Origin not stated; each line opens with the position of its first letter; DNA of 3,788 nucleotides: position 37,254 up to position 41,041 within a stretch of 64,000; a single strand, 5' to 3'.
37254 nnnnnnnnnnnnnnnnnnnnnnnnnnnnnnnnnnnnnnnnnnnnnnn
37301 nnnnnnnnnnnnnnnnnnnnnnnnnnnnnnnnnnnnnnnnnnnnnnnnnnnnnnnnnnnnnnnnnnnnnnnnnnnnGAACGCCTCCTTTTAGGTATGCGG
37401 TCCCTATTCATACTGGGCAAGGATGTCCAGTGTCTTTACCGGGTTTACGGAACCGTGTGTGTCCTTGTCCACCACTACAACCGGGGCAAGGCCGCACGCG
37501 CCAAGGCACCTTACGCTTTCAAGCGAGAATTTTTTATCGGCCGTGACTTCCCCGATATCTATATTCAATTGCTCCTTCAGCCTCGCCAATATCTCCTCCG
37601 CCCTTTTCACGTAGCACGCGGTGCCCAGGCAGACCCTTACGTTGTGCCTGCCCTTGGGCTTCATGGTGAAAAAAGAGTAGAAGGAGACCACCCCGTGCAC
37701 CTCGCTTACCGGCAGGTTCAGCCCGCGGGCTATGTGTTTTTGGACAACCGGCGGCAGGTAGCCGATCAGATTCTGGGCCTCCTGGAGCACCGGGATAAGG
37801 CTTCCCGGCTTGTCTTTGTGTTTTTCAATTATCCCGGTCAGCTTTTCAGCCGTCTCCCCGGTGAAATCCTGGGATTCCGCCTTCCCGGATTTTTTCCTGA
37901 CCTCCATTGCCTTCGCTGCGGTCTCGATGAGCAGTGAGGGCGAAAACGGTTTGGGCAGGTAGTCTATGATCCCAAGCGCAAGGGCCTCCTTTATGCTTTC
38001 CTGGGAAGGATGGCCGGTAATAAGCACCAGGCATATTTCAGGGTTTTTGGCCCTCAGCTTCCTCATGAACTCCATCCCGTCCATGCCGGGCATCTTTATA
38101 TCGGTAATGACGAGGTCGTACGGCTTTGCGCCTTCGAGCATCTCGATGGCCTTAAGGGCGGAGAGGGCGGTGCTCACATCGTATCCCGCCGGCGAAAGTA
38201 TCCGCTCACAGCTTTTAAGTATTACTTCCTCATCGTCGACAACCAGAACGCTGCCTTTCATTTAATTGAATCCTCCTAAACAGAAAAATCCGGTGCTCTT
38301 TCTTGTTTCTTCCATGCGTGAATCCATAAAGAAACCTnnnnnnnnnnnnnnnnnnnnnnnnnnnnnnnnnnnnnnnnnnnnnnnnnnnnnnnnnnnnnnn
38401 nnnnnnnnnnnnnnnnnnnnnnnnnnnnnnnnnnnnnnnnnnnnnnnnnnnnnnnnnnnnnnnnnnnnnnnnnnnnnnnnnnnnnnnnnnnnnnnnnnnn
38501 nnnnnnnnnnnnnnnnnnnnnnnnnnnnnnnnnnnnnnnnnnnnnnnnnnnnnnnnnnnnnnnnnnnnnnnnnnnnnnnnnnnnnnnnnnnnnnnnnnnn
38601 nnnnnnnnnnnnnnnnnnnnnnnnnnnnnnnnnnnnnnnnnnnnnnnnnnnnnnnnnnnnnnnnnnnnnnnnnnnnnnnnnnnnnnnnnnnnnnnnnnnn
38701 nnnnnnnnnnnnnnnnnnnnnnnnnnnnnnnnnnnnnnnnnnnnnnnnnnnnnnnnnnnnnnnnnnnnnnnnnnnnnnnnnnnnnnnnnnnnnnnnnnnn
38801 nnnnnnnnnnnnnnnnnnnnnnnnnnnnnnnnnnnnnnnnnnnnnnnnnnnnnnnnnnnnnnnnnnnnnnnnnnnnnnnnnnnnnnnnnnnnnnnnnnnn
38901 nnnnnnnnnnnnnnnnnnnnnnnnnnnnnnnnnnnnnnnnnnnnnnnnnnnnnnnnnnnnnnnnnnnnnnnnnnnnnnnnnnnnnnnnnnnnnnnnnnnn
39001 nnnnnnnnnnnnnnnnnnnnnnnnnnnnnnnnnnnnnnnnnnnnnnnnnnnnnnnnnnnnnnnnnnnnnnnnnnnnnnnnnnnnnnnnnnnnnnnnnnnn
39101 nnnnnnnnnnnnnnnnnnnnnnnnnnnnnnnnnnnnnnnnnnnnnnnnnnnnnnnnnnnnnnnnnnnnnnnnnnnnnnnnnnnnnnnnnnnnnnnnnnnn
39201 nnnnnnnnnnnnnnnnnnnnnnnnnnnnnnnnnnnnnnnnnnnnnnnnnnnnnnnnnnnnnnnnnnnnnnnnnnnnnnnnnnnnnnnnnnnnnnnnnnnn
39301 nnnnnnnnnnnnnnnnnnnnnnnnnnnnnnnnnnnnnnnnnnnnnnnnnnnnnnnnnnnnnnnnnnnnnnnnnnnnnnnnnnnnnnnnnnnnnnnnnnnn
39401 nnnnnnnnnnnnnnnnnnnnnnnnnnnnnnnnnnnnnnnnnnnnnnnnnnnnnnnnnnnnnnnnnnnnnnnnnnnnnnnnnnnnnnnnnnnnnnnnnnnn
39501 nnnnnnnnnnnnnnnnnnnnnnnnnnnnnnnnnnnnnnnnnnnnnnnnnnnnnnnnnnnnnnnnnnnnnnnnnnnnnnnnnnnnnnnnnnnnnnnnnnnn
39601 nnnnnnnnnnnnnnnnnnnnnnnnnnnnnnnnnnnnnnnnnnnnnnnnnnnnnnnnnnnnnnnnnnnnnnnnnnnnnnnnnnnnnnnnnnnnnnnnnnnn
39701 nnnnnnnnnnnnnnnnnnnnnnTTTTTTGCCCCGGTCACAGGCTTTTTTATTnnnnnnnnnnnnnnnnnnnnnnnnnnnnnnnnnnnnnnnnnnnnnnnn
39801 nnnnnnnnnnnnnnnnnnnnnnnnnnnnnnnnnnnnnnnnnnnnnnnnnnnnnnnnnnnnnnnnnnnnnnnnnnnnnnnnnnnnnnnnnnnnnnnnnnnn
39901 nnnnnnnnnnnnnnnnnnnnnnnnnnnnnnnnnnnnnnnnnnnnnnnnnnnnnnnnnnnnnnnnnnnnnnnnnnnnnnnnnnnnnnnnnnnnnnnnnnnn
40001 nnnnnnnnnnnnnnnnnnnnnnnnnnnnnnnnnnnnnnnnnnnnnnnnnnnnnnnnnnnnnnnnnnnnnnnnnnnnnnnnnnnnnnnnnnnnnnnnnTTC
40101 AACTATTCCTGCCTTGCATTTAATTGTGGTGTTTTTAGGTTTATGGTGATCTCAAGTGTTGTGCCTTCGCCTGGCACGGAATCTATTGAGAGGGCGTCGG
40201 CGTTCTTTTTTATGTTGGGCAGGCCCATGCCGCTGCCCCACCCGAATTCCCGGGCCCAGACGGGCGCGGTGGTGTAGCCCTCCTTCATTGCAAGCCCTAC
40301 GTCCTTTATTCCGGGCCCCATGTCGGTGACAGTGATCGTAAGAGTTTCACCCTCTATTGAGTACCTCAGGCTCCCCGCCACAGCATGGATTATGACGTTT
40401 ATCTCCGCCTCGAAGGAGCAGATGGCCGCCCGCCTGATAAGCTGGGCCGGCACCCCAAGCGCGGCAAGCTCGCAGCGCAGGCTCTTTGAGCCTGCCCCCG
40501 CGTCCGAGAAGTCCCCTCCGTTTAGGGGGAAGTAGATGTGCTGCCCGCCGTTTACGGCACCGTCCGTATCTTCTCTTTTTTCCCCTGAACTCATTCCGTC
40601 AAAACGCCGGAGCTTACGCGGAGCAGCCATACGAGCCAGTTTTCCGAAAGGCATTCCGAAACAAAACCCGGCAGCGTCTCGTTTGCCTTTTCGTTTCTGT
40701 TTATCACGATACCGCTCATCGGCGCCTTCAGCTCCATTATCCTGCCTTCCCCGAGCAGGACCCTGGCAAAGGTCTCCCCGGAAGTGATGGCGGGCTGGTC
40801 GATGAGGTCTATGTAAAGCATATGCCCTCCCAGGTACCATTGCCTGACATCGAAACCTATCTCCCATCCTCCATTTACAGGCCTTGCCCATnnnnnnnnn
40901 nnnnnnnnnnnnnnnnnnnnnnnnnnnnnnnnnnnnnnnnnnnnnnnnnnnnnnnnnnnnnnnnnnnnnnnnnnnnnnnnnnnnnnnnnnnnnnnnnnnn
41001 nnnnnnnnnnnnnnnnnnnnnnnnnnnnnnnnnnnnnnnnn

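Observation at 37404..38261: Receiver domain fused directly to a NuoE/HydC-type [2Fe-2S] subunit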

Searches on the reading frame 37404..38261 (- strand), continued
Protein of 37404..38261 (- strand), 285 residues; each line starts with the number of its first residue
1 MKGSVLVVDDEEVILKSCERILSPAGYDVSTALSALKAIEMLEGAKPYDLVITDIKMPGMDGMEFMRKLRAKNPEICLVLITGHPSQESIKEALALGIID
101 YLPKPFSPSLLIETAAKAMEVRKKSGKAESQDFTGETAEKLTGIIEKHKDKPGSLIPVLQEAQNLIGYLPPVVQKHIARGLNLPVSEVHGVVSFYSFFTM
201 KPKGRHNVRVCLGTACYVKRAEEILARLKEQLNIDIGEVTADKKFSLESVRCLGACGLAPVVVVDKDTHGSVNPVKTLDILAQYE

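Call 64: find_encoding_contigs(protein=P0302, flank=9000, max_places=1)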
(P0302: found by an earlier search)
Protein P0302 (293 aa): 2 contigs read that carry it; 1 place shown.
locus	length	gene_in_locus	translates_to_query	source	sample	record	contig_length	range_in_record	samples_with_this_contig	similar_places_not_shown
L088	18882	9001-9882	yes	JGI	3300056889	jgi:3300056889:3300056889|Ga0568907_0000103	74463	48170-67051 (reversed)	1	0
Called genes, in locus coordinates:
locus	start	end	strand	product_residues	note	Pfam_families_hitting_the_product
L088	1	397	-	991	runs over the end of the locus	PF21783:YNCE (faint), PF01436:NHL (faint), PF18962:Por_Secre_tail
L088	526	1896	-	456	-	PF01590:GAF (weak), PF08448:PAS_4, PF13426:PAS_9, PF00989:PAS (weak), PF13188:PAS_8 (weak), PF08447:PAS_3, PF13426:PAS_9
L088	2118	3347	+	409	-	PF11806:Enterochelin_N (faint), PF00756:Esterase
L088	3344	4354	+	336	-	PF06267:DUF1028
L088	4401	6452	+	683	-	PF11551:Omp28, PF18962:Por_Secre_tail (weak)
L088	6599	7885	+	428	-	PF02310:B12-binding, PF04055:Radical_SAM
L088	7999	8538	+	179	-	-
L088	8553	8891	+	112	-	PF07085:DRTGG (weak)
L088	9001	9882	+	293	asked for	PF00072:Response_reg, PF01257:2Fe-2S_thioredx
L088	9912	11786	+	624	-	PF01257:2Fe-2S_thioredx (weak), PF01512:Complex1_51K, PF10531:SLBB (weak), PF10589:NADH_4Fe-4S, PF00037:Fer4, PF13237:Fer4_10, PF12838:Fer4_7, PF13187:Fer4_9, +4 more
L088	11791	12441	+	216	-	PF13510:Fer2_4, PF00111:Fer2, PF12838:Fer4_7 (faint), PF13187:Fer4_9 (faint), PF14697:Fer4_21 (weak), PF00037:Fer4 (weak)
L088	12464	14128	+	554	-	PF00890:FAD_binding_2 (weak), PF01266:DAO (weak), PF01494:FAD_binding_3 (weak), PF07992:Pyr_redox_2, PF13450:NAD_binding_8, PF14697:Fer4_21, PF12838:Fer4_7, PF13187:Fer4_9, +9 more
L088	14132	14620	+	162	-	PF02662:FlpD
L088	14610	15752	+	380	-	PF13183:Fer4_8, PF13187:Fer4_9, PF13534:Fer4_17 (weak), PF02754:CCG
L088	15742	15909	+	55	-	PF00070:Pyr_redox (weak), PF01134:GIDA (weak), PF01266:DAO (weak), PF07992:Pyr_redox_2 (weak), PF12831:FAD_oxidored, PF13450:NAD_binding_8 (weak)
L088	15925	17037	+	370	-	PF07992:Pyr_redox_2 (weak)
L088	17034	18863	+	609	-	PF13738:Pyr_redox_3 (weak), PF00890:FAD_binding_2, PF01266:DAO (weak), PF07992:Pyr_redox_2, PF12831:FAD_oxidored (weak), PF13450:NAD_binding_8 (weak), PF13187:Fer4_9 (weak), PF13237:Fer4_10 (weak), +2 more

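Call 65: find_encoding_contigs(protein=P0296, flank=9000, max_places=1)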
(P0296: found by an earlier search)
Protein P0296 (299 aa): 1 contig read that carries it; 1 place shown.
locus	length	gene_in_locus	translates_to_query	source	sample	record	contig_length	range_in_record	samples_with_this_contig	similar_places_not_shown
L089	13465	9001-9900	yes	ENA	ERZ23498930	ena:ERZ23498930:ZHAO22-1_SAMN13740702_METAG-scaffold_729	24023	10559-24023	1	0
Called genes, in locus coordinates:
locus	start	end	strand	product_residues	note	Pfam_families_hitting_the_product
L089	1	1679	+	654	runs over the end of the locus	PF00111:Fer2 (weak), PF13510:Fer2_4, PF10588:NADH-G_4Fe-4S_3, PF13183:Fer4_8 (weak), PF13237:Fer4_10 (weak), PF22117:Fer4_Nqo3, PF12838:Fer4_7, PF00384:Molybdopterin, +5 more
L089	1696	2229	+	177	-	PF01058:Oxidored_q6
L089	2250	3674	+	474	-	PF27537:HoxH, PF00374:NiFeSe_Hases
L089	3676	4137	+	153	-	PF01750:HycI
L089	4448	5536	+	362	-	PF04552:Sigma54_DBD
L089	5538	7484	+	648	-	PF12837:Fer4_6 (faint), PF13237:Fer4_10, PF02906:Fe_hyd_lg_C, PF04060:FeS, PF00512:HisKA, PF02518:HATPase_c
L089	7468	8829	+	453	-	PF00072:Response_reg, PF20030:bpMoxR (faint), PF00158:Sigma54_activat, PF14532:Sigma54_activ_2, PF07724:AAA_2 (weak), PF07728:AAA_5, PF25601:AAA_lid_14, PF02954:HTH_8, +1 more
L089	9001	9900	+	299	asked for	PF00072:Response_reg, PF01257:2Fe-2S_thioredx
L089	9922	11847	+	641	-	PF01512:Complex1_51K, PF10531:SLBB (weak), PF10589:NADH_4Fe-4S, PF12838:Fer4_7 (weak), PF13237:Fer4_10 (weak), PF14697:Fer4_21 (weak), PF13187:Fer4_9 (weak), PF00037:Fer4 (weak), +1 more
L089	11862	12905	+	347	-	PF00072:Response_reg, PF00111:Fer2, PF13510:Fer2_4, PF00037:Fer4 (faint), PF12837:Fer4_6 (faint), PF22117:Fer4_Nqo3 (weak), PF12838:Fer4_7 (weak)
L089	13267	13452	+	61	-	-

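Call 66: find_encoding_contigs(protein=P0127, flank=9000, max_places=1)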
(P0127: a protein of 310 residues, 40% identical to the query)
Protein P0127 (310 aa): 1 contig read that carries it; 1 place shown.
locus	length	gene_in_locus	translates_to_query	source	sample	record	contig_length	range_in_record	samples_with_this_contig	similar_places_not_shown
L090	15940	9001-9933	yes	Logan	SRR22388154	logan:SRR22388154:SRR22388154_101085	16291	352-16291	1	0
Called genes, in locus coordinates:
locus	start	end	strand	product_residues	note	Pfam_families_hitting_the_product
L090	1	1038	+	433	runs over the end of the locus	PF27218:MJ0043_C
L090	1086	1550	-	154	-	PF02481:DNA_processg_A (weak), PF18306:LDcluster4, PF03641:Lysine_decarbox (faint)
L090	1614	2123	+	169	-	PF14512:TM1586_NiRdase (faint), PF00881:Nitroreductase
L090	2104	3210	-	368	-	PF04055:Radical_SAM, PF16199:Radical_SAM_C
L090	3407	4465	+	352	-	PF00072:Response_reg, PF12833:HTH_18, PF00165:HTH_AraC (weak)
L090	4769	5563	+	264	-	PF00072:Response_reg (weak), PF12833:HTH_18, PF00165:HTH_AraC (weak)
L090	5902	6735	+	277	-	PF10418:DHODB_Fe-S_bind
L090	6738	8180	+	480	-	PF14691:Fer4_20, PF01262:AlaDh_PNT_C (faint), PF07992:Pyr_redox_2, PF13738:Pyr_redox_3 (faint), PF13450:NAD_binding_8, PF00070:Pyr_redox (weak)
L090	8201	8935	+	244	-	PF00072:Response_reg, PF01257:2Fe-2S_thioredx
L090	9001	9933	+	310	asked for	PF00072:Response_reg, PF01257:2Fe-2S_thioredx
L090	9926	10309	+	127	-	-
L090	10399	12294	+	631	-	PF01257:2Fe-2S_thioredx (weak), PF01512:Complex1_51K, PF00037:Fer4 (faint), PF10589:NADH_4Fe-4S, PF12837:Fer4_6 (faint), PF13237:Fer4_10 (weak), PF14697:Fer4_21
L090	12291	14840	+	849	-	PF00111:Fer2 (weak), PF13510:Fer2_4, PF10588:NADH-G_4Fe-4S_3, PF22117:Fer4_Nqo3, PF00037:Fer4 (weak), PF04879:Molybdop_Fe4S4, PF00384:Molybdopterin, PF01568:Molydop_binding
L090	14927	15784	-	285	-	PF03264:Cytochrom_NNT, PF02085:Cytochrom_CIII (faint), PF14522:Cytochrome_C7 (faint), PF14537:Cytochrom_c3_2 (faint)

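Call 67: search_protein_families(library=pfam, proteins=[L089:5538-7484:+, L089:11862-12905:+, L089:9001-9900:+, L090:8201-8935:+, L088:11791-12441:+], max_evalue=0.001)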
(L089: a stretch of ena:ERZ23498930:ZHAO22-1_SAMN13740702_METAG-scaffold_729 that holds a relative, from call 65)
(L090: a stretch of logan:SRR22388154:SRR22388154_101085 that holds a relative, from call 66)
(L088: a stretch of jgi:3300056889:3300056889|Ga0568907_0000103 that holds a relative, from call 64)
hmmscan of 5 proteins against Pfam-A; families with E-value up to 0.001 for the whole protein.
L089:5538-7484:+ (648 aa): 11 families
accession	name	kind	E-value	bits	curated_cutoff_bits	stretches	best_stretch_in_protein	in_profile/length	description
PF02906.19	Fe_hyd_lg_C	-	3.8e-48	164.7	22.1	1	74-299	3-245/245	Iron only hydrogenase large subunit, C-terminal domain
PF02518.31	HATPase_c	-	3.8e-27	95.3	26.4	1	537-643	2-110/111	Histidine kinase-, DNA gyrase B-, and HSP90-like ATPase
PF00512.31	HisKA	-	1.7e-13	50.8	26.9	1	425-491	2-63/66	His Kinase A (phospho-acceptor) domain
PF04060.18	FeS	-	6.2e-09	35.9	23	1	374-402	4-32/33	Putative Fe-S cluster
PF13237.11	Fer4_10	-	2.4e-07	31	25.5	1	4-50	2-52/53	4Fe-4S dicluster domain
PF12837.12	Fer4_6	-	1.1e-05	25.5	25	1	3-26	1-24/24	4Fe-4S binding domain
PF12797.12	Fer4_2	-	0.00011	22.3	24.5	1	4-22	3-21/22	4Fe-4S binding domain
PF00037.32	Fer4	-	0.00016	21.8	21.1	1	5-27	2-24/24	4Fe-4S binding domain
PF12838.12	Fer4_7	-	0.0002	22.2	27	1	10-54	1-52/52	4Fe-4S dicluster domain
PF13187.11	Fer4_9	-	0.00021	21.7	27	1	10-53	1-50/52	4Fe-4S dicluster domain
PF14697.11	Fer4_21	-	0.00046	20.7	35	0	7-50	4-51/59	4Fe-4S dicluster domain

L089:11862-12905:+ (347 aa): 11 families
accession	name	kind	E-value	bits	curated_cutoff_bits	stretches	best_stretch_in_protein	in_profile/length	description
PF00072.30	Response_reg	-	1.1e-30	106.4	30.2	1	4-113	1-110/111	Response regulator receiver domain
PF13510.11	Fer2_4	-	2.5e-17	63.1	22.8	1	146-224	2-81/82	2Fe-2S iron-sulfur cluster binding domain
PF00111.32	Fer2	-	5.2e-08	33.2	21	1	154-202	5-51/77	2Fe-2S iron-sulfur cluster binding domain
PF22117.2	Fer4_Nqo3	-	1.5e-07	31.9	27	1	266-325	8-66/67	NADH-quinone oxidoreductase subunit 3, ferredoxin-like domain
PF12838.12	Fer4_7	-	4.2e-07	30.8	27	1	269-324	2-52/52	4Fe-4S dicluster domain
PF12837.12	Fer4_6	-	1.8e-06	28.1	25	1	306-325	5-24/24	4Fe-4S binding domain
PF00037.32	Fer4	-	1.7e-05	24.9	21.1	1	306-324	4-22/24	4Fe-4S binding domain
PF13237.11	Fer4_10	-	3e-05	24.3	25.5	1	265-321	5-53/53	4Fe-4S dicluster domain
PF14697.11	Fer4_21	-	4e-05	24.1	35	1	265-322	4-53/59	4Fe-4S dicluster domain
PF13187.11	Fer4_9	-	4.2e-05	23.9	27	1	269-324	2-51/52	4Fe-4S dicluster domain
PF13183.11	Fer4_8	-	6.6e-05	23.8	27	1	268-324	4-68/68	4Fe-4S dicluster domain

L089:9001-9900:+ (299 aa): 2 families
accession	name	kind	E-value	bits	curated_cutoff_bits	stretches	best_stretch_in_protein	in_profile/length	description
PF01257.25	2Fe-2S_thioredx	-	2.5e-42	144.6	24.8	1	164-298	10-144/145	Thioredoxin-like [2Fe-2S] ferredoxin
PF00072.30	Response_reg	-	2.1e-30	105.6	30.2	1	4-113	1-110/111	Response regulator receiver domain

L090:8201-8935:+ (244 aa): 2 families
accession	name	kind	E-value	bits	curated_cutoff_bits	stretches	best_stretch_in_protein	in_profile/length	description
PF00072.30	Response_reg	-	9.8e-27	93.8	30.2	1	7-115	1-109/111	Response regulator receiver domain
PF01257.25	2Fe-2S_thioredx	-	1.7e-09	38.1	24.8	1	145-222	2-86/145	Thioredoxin-like [2Fe-2S] ferredoxin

L088:11791-12441:+ (216 aa): 11 families
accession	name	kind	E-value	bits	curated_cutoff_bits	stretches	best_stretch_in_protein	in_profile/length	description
PF13510.11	Fer2_4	-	4e-19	68.9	22.8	1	4-82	2-81/82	2Fe-2S iron-sulfur cluster binding domain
PF00111.32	Fer2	-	9.4e-09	35.5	21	1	12-60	7-51/77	2Fe-2S iron-sulfur cluster binding domain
PF12838.12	Fer4_7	-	3.6e-08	34.2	27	1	168-210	2-42/52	4Fe-4S dicluster domain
PF13187.11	Fer4_9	-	4.9e-07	30.1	27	1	168-210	2-41/52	4Fe-4S dicluster domain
PF00037.32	Fer4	-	3.5e-06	27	21.1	1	164-181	4-21/24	4Fe-4S binding domain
PF14697.11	Fer4_21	-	2.5e-05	24.8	35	1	124-180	5-53/59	4Fe-4S dicluster domain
PF12837.12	Fer4_6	-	2.5e-05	24.4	25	1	163-180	4-21/24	4Fe-4S binding domain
PF12797.12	Fer4_2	-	4.6e-05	23.5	24.5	1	161-180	3-22/22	4Fe-4S binding domain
PF12800.12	Fer4_4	-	0.00058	20.5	24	0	166-180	2-16/17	4Fe-4S binding domain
PF13237.11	Fer4_10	-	0.00065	20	25.5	0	164-209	5-45/53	4Fe-4S dicluster domain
PF13459.11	Fer4_15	-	0.00072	20.7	22.4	0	162-181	2-21/66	4Fe-4S single cluster domain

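Call 72: find_encoding_contigs(protein=P0293, flank=9000, max_places=1)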
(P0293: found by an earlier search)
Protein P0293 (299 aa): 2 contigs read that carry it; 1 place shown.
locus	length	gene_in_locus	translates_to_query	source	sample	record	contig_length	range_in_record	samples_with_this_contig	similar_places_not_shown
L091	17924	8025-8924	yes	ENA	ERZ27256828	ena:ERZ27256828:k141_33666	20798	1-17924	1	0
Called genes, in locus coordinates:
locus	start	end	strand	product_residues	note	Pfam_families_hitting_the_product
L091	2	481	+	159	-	?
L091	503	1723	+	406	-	PF07690:MFS_1, PF00083:Sugar_tr (faint), PF03137:OATP (weak)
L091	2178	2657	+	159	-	PF06445:GyrI-like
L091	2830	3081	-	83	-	-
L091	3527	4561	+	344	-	PF04552:Sigma54_DBD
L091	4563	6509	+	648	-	PF13237:Fer4_10 (weak), PF02906:Fe_hyd_lg_C, PF04060:FeS, PF00512:HisKA, PF14501:HATPase_c_5 (faint), PF02518:HATPase_c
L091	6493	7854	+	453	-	PF00072:Response_reg, PF00158:Sigma54_activat, PF01078:Mg_chelatase (faint), PF14532:Sigma54_activ_2, PF07728:AAA_5, PF25601:AAA_lid_14, PF02954:HTH_8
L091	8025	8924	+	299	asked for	PF00072:Response_reg, PF01257:2Fe-2S_thioredx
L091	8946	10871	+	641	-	PF01257:2Fe-2S_thioredx (weak), PF01512:Complex1_51K, PF10531:SLBB, PF22461:SLBB_2 (weak), PF10589:NADH_4Fe-4S, PF13237:Fer4_10 (weak), PF14697:Fer4_21, PF12838:Fer4_7, +4 more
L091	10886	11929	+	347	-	PF00072:Response_reg, PF00111:Fer2, PF13510:Fer2_4, PF12838:Fer4_7 (weak), PF22117:Fer4_Nqo3 (weak)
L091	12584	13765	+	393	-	PF00070:Pyr_redox (faint), PF01266:DAO (weak), PF01494:FAD_binding_3 (weak), PF05834:Lycopene_cycl, PF07992:Pyr_redox_2, PF12831:FAD_oxidored (weak), PF13450:NAD_binding_8, PF01266:DAO (weak), +3 more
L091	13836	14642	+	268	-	PF03449:GreA_GreB_N, PF01272:GreA_GreB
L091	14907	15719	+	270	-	PF00561:Abhydrolase_1, PF12146:Hydrolase_4, PF12697:Abhydrolase_6, PF03096:Ndr (weak)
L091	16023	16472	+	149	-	PF05161:MOFRL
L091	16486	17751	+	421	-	PF03952:Enolase_N, PF00113:Enolase_C, PF13378:MR_MLE_C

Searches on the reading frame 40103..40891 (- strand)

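Call 5: search_protein_families(library=pfam, proteins=[window:40103-40891:-], max_evalue=0.01)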
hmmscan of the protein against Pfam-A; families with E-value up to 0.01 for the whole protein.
window:40103-40891:- (262 aa): 2 families
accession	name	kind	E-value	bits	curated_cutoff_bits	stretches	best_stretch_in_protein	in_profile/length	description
PF13581.12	HATPase_c_2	-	5.4e-08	33.3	27.4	1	138-249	15-126/127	Histidine kinase-like ATPase domain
PF02518.31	HATPase_c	-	1.3e-06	29.3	26.4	1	165-253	16-110/111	Histidine kinase-, DNA gyrase B-, and HSP90-like ATPase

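Call 9: search_protein_families(library=ncbifam, proteins=[window:40103-40891:-], max_evalue=0.001)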
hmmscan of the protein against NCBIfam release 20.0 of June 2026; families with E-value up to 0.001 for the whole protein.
window:40103-40891:- (262 aa): 1 family
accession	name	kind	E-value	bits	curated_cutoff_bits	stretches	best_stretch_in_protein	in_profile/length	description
TIGR01925.2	spIIAB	equivalog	9.9e-13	48.2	135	1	161-251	44-135/137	anti-sigma F factor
